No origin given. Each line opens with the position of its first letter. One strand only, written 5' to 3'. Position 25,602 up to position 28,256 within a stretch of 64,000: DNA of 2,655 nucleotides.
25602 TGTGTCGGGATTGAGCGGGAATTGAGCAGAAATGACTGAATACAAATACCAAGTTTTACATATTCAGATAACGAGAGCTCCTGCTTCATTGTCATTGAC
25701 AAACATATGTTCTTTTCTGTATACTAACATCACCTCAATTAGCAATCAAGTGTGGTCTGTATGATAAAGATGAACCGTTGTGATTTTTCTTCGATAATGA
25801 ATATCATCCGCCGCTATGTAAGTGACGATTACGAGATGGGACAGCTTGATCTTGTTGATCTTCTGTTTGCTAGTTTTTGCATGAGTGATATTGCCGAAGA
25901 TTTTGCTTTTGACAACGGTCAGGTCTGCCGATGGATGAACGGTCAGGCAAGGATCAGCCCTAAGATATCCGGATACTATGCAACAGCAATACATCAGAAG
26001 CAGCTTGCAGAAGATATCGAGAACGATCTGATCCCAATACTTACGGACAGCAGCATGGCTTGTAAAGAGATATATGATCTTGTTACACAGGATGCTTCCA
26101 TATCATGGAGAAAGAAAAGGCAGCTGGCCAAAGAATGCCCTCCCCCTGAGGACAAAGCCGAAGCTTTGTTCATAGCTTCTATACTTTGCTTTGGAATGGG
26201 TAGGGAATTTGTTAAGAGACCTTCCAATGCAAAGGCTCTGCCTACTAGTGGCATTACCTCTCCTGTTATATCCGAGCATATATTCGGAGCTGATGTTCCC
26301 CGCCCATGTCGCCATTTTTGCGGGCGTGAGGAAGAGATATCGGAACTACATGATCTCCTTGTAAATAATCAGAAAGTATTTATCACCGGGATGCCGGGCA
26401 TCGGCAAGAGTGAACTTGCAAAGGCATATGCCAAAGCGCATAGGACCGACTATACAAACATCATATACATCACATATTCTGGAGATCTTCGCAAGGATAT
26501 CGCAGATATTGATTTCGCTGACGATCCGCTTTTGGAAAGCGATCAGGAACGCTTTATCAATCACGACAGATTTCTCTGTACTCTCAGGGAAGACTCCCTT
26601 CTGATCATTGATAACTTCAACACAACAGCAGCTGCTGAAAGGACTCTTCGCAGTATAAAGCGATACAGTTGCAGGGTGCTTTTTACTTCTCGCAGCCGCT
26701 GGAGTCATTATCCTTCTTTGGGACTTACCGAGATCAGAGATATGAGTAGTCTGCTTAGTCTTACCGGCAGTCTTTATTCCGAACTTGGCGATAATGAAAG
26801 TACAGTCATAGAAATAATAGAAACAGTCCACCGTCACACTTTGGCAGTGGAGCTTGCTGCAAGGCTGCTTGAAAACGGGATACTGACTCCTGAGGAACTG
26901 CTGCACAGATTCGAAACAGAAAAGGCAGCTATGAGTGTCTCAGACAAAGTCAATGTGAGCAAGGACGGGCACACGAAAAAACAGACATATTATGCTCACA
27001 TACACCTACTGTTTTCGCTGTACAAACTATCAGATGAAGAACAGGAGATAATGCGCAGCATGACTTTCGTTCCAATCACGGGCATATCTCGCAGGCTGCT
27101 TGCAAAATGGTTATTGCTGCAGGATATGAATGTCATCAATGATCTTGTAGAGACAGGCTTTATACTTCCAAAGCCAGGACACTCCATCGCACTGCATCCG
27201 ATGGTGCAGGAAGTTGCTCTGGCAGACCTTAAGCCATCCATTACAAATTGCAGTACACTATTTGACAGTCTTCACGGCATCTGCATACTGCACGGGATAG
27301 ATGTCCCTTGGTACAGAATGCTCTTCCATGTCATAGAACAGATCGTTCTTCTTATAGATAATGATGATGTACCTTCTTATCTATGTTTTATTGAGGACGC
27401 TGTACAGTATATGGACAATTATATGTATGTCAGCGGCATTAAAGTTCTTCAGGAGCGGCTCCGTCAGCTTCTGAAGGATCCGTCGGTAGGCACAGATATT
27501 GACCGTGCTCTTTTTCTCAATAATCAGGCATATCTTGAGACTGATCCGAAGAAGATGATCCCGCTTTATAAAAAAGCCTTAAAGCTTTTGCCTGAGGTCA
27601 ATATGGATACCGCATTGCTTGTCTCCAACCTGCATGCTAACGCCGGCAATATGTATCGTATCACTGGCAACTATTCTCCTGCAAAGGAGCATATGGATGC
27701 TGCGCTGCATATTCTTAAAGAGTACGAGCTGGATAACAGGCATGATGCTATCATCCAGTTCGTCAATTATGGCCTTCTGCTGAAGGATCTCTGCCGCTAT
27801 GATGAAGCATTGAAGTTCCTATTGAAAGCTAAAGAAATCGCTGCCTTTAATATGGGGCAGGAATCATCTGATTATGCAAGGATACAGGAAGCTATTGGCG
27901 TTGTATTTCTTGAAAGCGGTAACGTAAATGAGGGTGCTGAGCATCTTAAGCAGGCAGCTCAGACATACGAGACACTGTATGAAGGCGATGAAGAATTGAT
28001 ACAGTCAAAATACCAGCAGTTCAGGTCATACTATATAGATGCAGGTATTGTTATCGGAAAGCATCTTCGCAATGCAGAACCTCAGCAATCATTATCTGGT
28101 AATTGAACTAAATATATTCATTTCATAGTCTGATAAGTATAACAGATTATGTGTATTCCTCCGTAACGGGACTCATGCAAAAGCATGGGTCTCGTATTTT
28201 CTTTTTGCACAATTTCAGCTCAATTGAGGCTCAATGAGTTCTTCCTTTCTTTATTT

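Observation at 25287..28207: Mobile-element cargo: NB-ARC/STAND-TPR NTPase with an unassigned ~190-aa N-terminal module (candidate Avs-like sensor or element-encoded signalling regulator)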

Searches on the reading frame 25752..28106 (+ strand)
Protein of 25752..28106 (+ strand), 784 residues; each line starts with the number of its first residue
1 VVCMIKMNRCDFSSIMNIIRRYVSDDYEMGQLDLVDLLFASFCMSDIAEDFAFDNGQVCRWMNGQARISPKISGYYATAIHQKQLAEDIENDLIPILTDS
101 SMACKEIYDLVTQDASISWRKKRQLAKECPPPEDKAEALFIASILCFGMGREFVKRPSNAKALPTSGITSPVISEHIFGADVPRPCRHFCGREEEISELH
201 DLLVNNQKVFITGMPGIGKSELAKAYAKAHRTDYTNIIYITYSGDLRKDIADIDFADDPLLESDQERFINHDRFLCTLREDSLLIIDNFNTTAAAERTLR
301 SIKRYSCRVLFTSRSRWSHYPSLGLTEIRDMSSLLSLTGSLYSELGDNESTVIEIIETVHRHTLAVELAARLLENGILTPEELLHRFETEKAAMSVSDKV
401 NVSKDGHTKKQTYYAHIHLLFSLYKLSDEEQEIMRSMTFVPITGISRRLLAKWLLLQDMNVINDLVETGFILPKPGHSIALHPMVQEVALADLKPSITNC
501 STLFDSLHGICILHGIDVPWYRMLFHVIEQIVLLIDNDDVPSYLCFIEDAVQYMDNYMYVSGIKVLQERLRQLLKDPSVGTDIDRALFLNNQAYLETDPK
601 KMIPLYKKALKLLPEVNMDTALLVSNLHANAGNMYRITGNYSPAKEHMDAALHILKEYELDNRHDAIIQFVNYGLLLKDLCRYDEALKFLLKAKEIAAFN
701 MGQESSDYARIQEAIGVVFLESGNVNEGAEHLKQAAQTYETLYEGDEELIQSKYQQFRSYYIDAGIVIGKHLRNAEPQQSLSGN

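Call 3: search_protein_families(library=pfam, proteins=[window:25752-28106:+], max_evalue=0.01)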
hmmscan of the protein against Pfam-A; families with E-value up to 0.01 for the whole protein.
window:25752-28106:+ (784 aa): 17 families
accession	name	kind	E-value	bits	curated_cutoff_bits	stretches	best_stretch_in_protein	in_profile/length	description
PF13424.12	TPR_12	-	3.9e-12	46.6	30.1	1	671-740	7-76/77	Tetratricopeptide repeat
PF13191.12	AAA_16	-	6.6e-07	30.4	32.6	1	189-233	2-51/167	AAA ATPase domain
PF07719.23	TPR_2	-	5.9e-06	26.4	27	0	672-696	6-30/34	Tetratricopeptide repeat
PF13173.12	AAA_14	-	2.5e-05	24.7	27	1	206-313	2-97/129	AAA domain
PF20720.3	nSTAND3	-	5.6e-05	23.3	27.2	1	196-250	7-61/155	Novel STAND NTPase 3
PF01637.24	ATPase_2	-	0.00041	20.7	33.2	1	189-241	1-55/225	ATPase domain predominantly from Archaea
PF00931.28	NB-ARC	-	0.00064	19.5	23.5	1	193-316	2-138/248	NB-ARC domain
PF20703.3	nSTAND1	-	0.00083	19.5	27.1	1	187-225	14-52/379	Novel STAND NTPase 1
PF13181.12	TPR_8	-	0.0012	19.2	25.7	0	671-698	5-32/34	Tetratricopeptide repeat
PF13238.12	AAA_18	-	0.0014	19.5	29.4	1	209-292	1-83/128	AAA domain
PF14938.12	SNAP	-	0.0014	18.6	25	1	626-741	36-147/282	Soluble NSF attachment protein, SNAP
PF13374.12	TPR_10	-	0.0018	18.7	27.5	0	630-656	7-33/42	Tetratricopeptide repeat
PF17874.7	TPR_MalT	-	0.0021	17.8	45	1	606-742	24-155/336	MalT-like TPR region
PF00515.34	TPR_1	-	0.0049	17.1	27.8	0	674-696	8-30/34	Tetratricopeptide repeat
PF13401.12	AAA_22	-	0.0053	17.5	27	0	209-291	8-95/130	AAA domain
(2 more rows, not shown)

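Call 4: search_protein_families(library=padloc, proteins=[window:25752-28106:+], max_evalue=0.01)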
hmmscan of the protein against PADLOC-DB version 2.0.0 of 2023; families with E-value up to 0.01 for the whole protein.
window:25752-28106:+ (784 aa): 4 families
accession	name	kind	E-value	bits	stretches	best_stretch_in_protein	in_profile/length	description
PDLC04140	mad8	-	4.4e-05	21.1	1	203-399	24-130/314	mads_8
PDLC02911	VakA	-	0.00011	20.8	1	206-252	2-44/163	-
PDLC01169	TPR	-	0.0016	15.9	1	533-738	27-216/252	TPR repeats containing protein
PDLC05079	PDC-S73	-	0.0037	14.1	1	200-240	185-225/752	-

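Call 5: search_protein_families(library=ncbifam, proteins=[window:25752-28106:+], max_evalue=0.01)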
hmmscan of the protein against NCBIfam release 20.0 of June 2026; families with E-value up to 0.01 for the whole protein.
window:25752-28106:+ (784 aa): 6 families
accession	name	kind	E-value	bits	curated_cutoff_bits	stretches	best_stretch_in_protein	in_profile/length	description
NF040586.1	FxSxx_TPR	equivalog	2.5e-22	79.2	300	2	182-409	1-226/830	FxSxx-COOH system tetratricopeptide repeat protein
NF053861.1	DS8_antiphage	equivalog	7.9e-05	20.6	790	1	195-303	359-470/994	anti-phage protein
NF041717.1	HaaA_phane_TPR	equivalog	0.0005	18.3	1125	0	608-741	617-744/882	cyclophane-containing RiPP biosynthesis TPR protein HaaT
NF010248.0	PRK13695.1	equivalog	0.0028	17.4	156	1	207-230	4-27/180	NTPase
NF005304.0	PRK06835.1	equivalog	0.0059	15.7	215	0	205-292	182-258/330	ATP-binding protein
NF038214.1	IS21_help_AAA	equivalog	0.0086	15.8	200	0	202-243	86-127/232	IS21-like element helper ATPase IstB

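Call 9: find_homologous_proteins(query=window:25752-28106:+)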
Query window:25752-28106:+ (784 aa): 2125 proteins with E <= 0.001 among 8000 candidates; the best 120 are listed.
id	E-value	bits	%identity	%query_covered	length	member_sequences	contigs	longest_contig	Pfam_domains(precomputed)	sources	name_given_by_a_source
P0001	0.0e+0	1778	100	100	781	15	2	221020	PF13424.13,PF07719.24,PF13191.13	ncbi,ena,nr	ncbi:MAG: ATP-binding protein [Mogibacterium sp.]|nr:ATP-binding protein [Mogibacterium sp.]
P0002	3.3e-251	854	50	98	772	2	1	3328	PF25201.1,PF13424.13,PF20703.4,PF00931.29,PF13191.13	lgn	-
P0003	8.9e-250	849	49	98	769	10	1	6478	PF13424.13,PF00931.29,PF13191.13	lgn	-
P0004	3.4e-248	844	49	98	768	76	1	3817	PF13424.13,PF13181.13,PF07719.24,PF00931.29,PF13191.13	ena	-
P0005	3.5e-248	844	50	95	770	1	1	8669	PF17874.8,PF13424.13,PF00931.29,PF13191.13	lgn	-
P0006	1.1e-246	839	49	97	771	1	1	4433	PF13424.13,PF20720.4,PF00931.29,PF13191.13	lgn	-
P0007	1.3e-246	839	48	98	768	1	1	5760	PF13424.13,PF24885.2,PF13191.13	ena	-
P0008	1.7e-246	839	48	98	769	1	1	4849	PF17874.8,PF13424.13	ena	-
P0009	2.4e-246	838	49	98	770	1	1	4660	PF00515.35,PF13424.13,PF13181.13,PF07719.24,PF00931.29,PF13191.13,PF13374.13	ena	-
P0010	4.6e-246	837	49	98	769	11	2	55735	PF13424.13,PF00931.29,PF13191.13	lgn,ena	-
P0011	9.3e-246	836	50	98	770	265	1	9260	PF13424.13,PF00931.29,PF13191.13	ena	-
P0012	3.9e-245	834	49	98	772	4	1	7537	PF25201.1,PF13424.13,PF20703.4,PF00931.29,PF13191.13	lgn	-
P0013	4.7e-245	834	50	98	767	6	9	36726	PF13424.13,PF00931.29,PF13191.13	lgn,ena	-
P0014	5.0e-245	834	49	97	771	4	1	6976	PF17874.8,PF13424.13,PF00931.29,PF13191.13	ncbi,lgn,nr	ncbi:MAG: tetratricopeptide repeat protein [Lachnospiraceae bacterium]|nr:tetratricopeptide repeat p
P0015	6.3e-245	833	49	98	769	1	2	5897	PF25201.1,PF13424.13,PF00931.29,PF13191.13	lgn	-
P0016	9.8e-245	833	49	98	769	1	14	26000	PF17874.8,PF13424.13,PF00931.29,PF13191.13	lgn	-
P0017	2.5e-244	831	50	98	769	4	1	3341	PF00515.35,PF13424.13,PF13181.13,PF07719.24,PF00931.29,PF13191.13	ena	-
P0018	3.5e-244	831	49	98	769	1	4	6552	PF17874.8,PF13424.13,PF00931.29,PF13191.13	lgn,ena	-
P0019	3.8e-244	831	49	98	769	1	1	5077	PF17874.8,PF13424.13,PF00931.29,PF13191.13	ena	-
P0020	9.4e-244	829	49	98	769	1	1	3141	PF17874.8,PF13424.13,PF00931.29,PF13191.13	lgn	-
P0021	1.3e-243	829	46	98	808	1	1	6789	PF17874.8,PF13424.13,PF00931.29,PF13191.13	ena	-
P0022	1.4e-243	829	48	98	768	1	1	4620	PF13424.13,PF20703.4,PF00931.29,PF13191.13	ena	-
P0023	1.9e-243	828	48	98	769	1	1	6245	PF25201.1,PF13424.13,PF00931.29,PF13191.13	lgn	-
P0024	2.7e-243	828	47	99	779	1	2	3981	PF17874.8,PF13424.13,PF00931.29,PF13191.13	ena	-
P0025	2.7e-243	828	48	98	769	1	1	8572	PF17874.8,PF13424.13,PF00931.29,PF13191.13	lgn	-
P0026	2.8e-243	828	48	98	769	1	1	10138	PF17874.8,PF13424.13,PF00931.29,PF13191.13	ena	-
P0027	3.0e-243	828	48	98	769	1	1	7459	PF17874.8,PF13424.13,PF00931.29,PF13191.13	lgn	-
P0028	3.0e-243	828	48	98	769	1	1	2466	PF17874.8,PF13424.13,PF00931.29,PF13191.13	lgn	-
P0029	3.4e-243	828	48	98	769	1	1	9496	PF17874.8,PF13424.13,PF00931.29,PF13191.13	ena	-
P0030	4.2e-243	827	48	98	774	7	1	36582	PF13424.13,PF24885.2,PF00931.29,PF13191.13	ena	-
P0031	4.5e-243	827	48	98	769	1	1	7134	PF17874.8,PF13424.13,PF00931.29,PF13191.13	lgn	-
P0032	5.7e-243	827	48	98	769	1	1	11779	PF17874.8,PF13424.13,PF00931.29,PF13191.13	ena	-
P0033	5.9e-243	827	48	98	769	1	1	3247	PF17874.8,PF13424.13,PF00931.29,PF13191.13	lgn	-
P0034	6.0e-243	827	48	98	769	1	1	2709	PF17874.8,PF13424.13,PF00931.29,PF13191.13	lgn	-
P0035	6.0e-243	827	48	98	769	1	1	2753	PF17874.8,PF13424.13,PF00931.29,PF13191.13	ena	-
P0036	8.2e-243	826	48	98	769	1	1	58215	PF17874.8,PF13424.13,PF00931.29,PF13191.13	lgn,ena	-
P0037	8.3e-243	826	48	98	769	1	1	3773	PF17874.8,PF13424.13,PF00931.29,PF13191.13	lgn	-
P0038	8.3e-243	826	48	98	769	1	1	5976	PF17874.8,PF13424.13,PF00931.29,PF13191.13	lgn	-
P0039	9.4e-243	826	48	98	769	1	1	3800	PF17874.8,PF13424.13,PF00931.29,PF13191.13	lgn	-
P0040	9.4e-243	826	48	98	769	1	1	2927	PF17874.8,PF13424.13,PF00931.29,PF13191.13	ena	-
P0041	1.1e-242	826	48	98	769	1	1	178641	PF17874.8,PF13424.13,PF00931.29,PF13191.13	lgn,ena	-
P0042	1.1e-242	826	48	98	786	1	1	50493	PF17874.8,PF13424.13,PF00931.29,PF13191.13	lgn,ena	-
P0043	1.1e-242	826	48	98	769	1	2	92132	PF17874.8,PF13424.13,PF00931.29,PF13191.13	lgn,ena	-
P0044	1.1e-242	826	48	98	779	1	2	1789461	PF17874.8,PF13424.13,PF00931.29,PF13191.13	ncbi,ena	ncbi:MAG: tetratricopeptide repeat protein [[Ruminococcus] torques]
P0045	1.2e-242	826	48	98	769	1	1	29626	PF17874.8,PF13424.13,PF00931.29,PF13191.13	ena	-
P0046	1.2e-242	826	48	98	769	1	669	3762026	PF17874.8,PF13424.13,PF00931.29,PF13191.13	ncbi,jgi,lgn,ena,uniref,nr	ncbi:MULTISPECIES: tetratricopeptide repeat protein [Mediterraneibacter]|uniref:tetratricopeptide re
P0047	1.2e-242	826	48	98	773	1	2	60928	PF17874.8,PF13424.13,PF00931.29,PF13191.13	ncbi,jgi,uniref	ncbi:tetratricopeptide repeat protein [[Ruminococcus] torques]|jgi:tetratricopeptide (TPR) repeat pr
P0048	1.2e-242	826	48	98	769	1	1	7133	PF17874.8,PF13424.13,PF00931.29,PF13191.13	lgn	-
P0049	1.2e-242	826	48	98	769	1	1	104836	PF17874.8,PF13424.13,PF00931.29,PF13191.13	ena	-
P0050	1.2e-242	826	48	98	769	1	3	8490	PF17874.8,PF13424.13,PF00931.29,PF13191.13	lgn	-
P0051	1.4e-242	826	48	98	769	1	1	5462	PF17874.8,PF13424.13,PF00931.29,PF13191.13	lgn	-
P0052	1.4e-242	826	48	98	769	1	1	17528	PF17874.8,PF13424.13,PF00931.29,PF13191.13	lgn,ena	-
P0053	1.4e-242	826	48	98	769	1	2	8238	PF17874.8,PF13424.13,PF00931.29,PF13191.13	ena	-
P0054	1.4e-242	826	48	98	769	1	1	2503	PF17874.8,PF13424.13,PF00931.29,PF13191.13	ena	-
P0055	1.4e-242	826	48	98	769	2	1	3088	PF17874.8,PF13424.13,PF00931.29,PF13191.13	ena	-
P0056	1.5e-242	825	48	98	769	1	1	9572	PF17874.8,PF13424.13,PF00931.29,PF13191.13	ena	-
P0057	1.5e-242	825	48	98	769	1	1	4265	PF17874.8,PF13424.13,PF00931.29,PF13191.13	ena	-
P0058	1.5e-242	825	48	98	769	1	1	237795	PF13424.13,PF00931.29,PF13191.13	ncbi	-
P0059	1.5e-242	825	48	98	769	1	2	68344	PF17874.8,PF13424.13,PF00931.29,PF13191.13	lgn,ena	-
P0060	1.6e-242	825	48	98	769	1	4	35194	PF17874.8,PF13424.13,PF00931.29,PF13191.13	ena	-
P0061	1.6e-242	825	48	98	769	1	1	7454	PF17874.8,PF13424.13,PF00931.29,PF13191.13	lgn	-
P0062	1.6e-242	825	48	98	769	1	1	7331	PF17874.8,PF13424.13,PF00931.29,PF13191.13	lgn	-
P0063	1.6e-242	825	48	98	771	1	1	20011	PF13424.13,PF24885.2,PF00931.29,PF13191.13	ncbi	-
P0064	1.6e-242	825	48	98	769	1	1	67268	PF17874.8,PF13424.13,PF00931.29,PF13191.13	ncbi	-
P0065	1.6e-242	825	48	98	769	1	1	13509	PF17874.8,PF13424.13,PF00931.29,PF13191.13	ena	-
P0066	1.7e-242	825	48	98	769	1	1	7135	PF17874.8,PF13424.13,PF00931.29,PF13191.13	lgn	-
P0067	1.7e-242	825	48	98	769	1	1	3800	PF17874.8,PF13424.13,PF00931.29,PF13191.13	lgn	-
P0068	1.7e-242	825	48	98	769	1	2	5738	PF17874.8,PF13424.13,PF00931.29,PF13191.13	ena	-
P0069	1.7e-242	825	48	98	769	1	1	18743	PF17874.8,PF13424.13,PF00931.29,PF13191.13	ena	-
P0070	1.7e-242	825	48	98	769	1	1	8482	PF17874.8,PF13424.13,PF00931.29,PF13191.13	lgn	-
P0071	1.7e-242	825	48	98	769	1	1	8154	PF17874.8,PF13424.13,PF00931.29,PF13191.13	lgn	-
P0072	1.8e-242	825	48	98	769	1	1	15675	PF17874.8,PF13424.13,PF00931.29,PF13191.13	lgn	-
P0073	1.8e-242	825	48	98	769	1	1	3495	PF17874.8,PF13424.13,PF00931.29,PF13191.13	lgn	-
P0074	1.9e-242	825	48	98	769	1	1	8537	PF17874.8,PF13424.13,PF00931.29,PF13191.13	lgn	-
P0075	1.9e-242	825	48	98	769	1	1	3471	PF17874.8,PF13424.13,PF00931.29,PF13191.13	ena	-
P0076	2.0e-242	825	48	98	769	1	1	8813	PF17874.8,PF13424.13,PF00931.29,PF13191.13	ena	-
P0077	2.0e-242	825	48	98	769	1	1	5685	PF17874.8,PF13424.13,PF00931.29,PF13191.13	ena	-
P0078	2.0e-242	825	48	98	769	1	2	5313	PF17874.8,PF13424.13,PF00931.29,PF13191.13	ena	-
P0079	2.0e-242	825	48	98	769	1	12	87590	PF17874.8,PF13424.13,PF00931.29,PF13191.13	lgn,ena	-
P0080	2.0e-242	825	48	98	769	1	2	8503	PF17874.8,PF13424.13,PF00931.29,PF13191.13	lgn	-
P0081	2.1e-242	825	48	98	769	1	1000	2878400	PF17874.8,PF13424.13,PF00931.29,PF13191.13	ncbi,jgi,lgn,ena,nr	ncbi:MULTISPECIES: tetratricopeptide repeat protein [Lachnospiraceae]|jgi:tetratricopeptide (TPR) re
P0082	2.1e-242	825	48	98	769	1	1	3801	PF17874.8,PF13424.13,PF00931.29,PF13191.13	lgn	-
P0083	2.1e-242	825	48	98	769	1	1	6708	PF17874.8,PF13424.13,PF00931.29,PF13191.13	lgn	-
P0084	2.1e-242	825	48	98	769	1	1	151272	PF17874.8,PF13424.13,PF00931.29,PF13191.13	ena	-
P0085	2.1e-242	825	48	98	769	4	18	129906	PF17874.8,PF13424.13,PF00931.29,PF13191.13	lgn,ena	-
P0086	2.1e-242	825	48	98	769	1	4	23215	PF17874.8,PF13424.13,PF00931.29,PF13191.13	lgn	-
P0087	2.1e-242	825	48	98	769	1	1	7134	PF17874.8,PF13424.13,PF00931.29,PF13191.13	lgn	-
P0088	2.1e-242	825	48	98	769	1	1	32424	PF17874.8,PF13424.13,PF00931.29,PF13191.13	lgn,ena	-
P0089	2.2e-242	825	48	98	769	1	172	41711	PF17874.8,PF13424.13,PF00931.29,PF13191.13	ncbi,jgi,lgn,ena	-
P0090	2.3e-242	825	48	98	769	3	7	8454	PF17874.8,PF13424.13,PF00931.29,PF13191.13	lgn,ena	-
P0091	2.3e-242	825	48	98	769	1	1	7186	PF13424.13,PF00931.29,PF13191.13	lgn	-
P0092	2.3e-242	825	48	98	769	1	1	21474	PF17874.8,PF13424.13,PF00931.29,PF13191.13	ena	-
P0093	2.4e-242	825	48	98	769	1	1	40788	PF17874.8,PF13424.13,PF00931.29,PF13191.13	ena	-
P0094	2.4e-242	825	48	98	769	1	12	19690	PF17874.8,PF13424.13,PF00931.29,PF13191.13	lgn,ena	-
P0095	2.5e-242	825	48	98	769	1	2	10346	PF17874.8,PF13424.13,PF00931.29,PF13191.13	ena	-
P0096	2.5e-242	825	48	98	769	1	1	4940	PF17874.8,PF13424.13,PF00931.29,PF13191.13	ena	-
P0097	2.5e-242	825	48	98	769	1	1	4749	PF17874.8,PF13424.13,PF00931.29,PF13191.13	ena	-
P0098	2.5e-242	825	48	98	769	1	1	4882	PF17874.8,PF13424.13,PF00931.29,PF13191.13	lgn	-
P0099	2.6e-242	825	48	98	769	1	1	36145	PF17874.8,PF13424.13,PF00931.29,PF13191.13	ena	-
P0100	2.6e-242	825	48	98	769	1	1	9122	PF17874.8,PF13424.13,PF00931.29,PF13191.13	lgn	-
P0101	2.7e-242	825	48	98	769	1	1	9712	PF17874.8,PF13424.13,PF00931.29,PF13191.13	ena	-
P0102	2.7e-242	825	48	98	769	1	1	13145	PF17874.8,PF13424.13,PF00931.29,PF13191.13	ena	-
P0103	2.7e-242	825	48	98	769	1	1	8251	PF17874.8,PF13424.13,PF00931.29,PF13191.13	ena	-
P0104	2.7e-242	825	48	98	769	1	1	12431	PF17874.8,PF13424.13,PF00931.29,PF13191.13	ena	-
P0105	2.7e-242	825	48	98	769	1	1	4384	PF17874.8,PF13424.13,PF00931.29,PF13191.13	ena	-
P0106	2.8e-242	825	50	98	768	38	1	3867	PF13424.13,PF00931.29,PF13191.13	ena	-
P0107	2.9e-242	825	48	98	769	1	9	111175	PF17874.8,PF13424.13,PF00931.29,PF13191.13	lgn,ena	-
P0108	3.0e-242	824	48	98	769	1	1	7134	PF17874.8,PF13424.13,PF00931.29,PF13191.13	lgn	-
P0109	3.2e-242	824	48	98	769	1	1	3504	PF17874.8,PF13424.13,PF00931.29,PF13191.13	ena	-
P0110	3.2e-242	824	48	98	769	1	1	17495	PF17874.8,PF13424.13,PF00931.29,PF13191.13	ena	-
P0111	3.2e-242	824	48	98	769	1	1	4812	PF17874.8,PF13424.13,PF00931.29,PF13191.13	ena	-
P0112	3.2e-242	824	48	98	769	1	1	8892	PF17874.8,PF13424.13,PF00931.29,PF13191.13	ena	-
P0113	3.3e-242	824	48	98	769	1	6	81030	PF17874.8,PF13424.13,PF00931.29,PF13191.13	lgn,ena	-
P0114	3.3e-242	824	48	98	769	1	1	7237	PF17874.8,PF13424.13,PF00931.29,PF13191.13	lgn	-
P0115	3.5e-242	824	48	98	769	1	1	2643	PF17874.8,PF13424.13,PF00931.29,PF13191.13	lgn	-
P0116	3.5e-242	824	48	98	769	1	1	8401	PF17874.8,PF13424.13,PF00931.29,PF13191.13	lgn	-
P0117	3.7e-242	824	48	98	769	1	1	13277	PF17874.8,PF13424.13,PF00931.29,PF13191.13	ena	-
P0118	3.7e-242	824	48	98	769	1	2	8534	PF17874.8,PF13424.13,PF00931.29,PF13191.13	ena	-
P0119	3.8e-242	824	48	98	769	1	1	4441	PF17874.8,PF13424.13,PF00931.29,PF13191.13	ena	-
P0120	3.8e-242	824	48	98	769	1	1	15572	PF17874.8,PF13424.13,PF00931.29,PF13191.13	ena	-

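Call 11: find_encoding_contigs(protein=P0081, flank=10000, max_places=6)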
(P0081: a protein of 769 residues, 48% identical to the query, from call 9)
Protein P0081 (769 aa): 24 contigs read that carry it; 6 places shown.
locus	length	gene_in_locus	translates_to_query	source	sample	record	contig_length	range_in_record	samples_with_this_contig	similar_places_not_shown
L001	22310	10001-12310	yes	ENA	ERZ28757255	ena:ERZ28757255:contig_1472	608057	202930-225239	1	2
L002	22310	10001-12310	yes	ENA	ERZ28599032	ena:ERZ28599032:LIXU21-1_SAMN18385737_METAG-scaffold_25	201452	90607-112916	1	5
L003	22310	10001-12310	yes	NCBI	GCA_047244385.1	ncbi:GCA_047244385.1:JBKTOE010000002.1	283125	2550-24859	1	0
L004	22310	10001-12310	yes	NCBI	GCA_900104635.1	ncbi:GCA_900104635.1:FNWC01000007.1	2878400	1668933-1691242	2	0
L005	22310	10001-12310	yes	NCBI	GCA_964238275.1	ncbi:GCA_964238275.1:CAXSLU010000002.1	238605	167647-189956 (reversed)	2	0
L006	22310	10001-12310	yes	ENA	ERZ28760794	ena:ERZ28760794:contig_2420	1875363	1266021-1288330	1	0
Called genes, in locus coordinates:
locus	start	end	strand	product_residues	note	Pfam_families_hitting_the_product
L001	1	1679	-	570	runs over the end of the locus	PF00118:Cpn60_TCP1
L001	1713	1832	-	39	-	PF00166:Cpn10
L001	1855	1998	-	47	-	PF00166:Cpn10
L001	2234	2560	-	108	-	-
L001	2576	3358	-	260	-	PF06018:CodY, PF08222:HTH_CodY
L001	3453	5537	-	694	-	PF01751:Toprim, PF01131:Topoisom_bac, PF01396:Zn_ribbon_Top1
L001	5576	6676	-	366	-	PF02481:DNA_processg_A, PF17782:WHD_DprA (weak)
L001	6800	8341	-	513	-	PF13541:ChlI, PF00493:MCM (faint), PF01078:Mg_chelatase, PF07728:AAA_5, PF13335:Mg_chelatase_C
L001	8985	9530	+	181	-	PF13560:HTH_31 (weak), PF12844:HTH_19 (weak), PF01381:HTH_3 (weak)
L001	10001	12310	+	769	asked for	PF00931:NB-ARC (weak), PF13191:AAA_16 (weak), PF17874:TPR_MalT (faint), PF13424:TPR_12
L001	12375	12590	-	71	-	PF13443:HTH_26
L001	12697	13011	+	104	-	-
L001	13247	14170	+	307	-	PF17989:ALP_N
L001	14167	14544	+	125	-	-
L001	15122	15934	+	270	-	PF01695:IstB_IS21, PF00308:Bac_DnaA (weak), PF00004:AAA (weak)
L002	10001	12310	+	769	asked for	PF00931:NB-ARC (weak), PF13191:AAA_16 (weak), PF17874:TPR_MalT (faint), PF13424:TPR_12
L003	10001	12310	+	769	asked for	PF00931:NB-ARC (weak), PF13191:AAA_16 (weak), PF17874:TPR_MalT (faint), PF13424:TPR_12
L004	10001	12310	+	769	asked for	PF00931:NB-ARC (weak), PF13191:AAA_16 (weak), PF17874:TPR_MalT (faint), PF13424:TPR_12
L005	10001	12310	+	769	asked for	PF00931:NB-ARC (weak), PF13191:AAA_16 (weak), PF17874:TPR_MalT (faint), PF13424:TPR_12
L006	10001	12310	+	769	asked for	PF00931:NB-ARC (weak), PF13191:AAA_16 (weak), PF17874:TPR_MalT (faint), PF13424:TPR_12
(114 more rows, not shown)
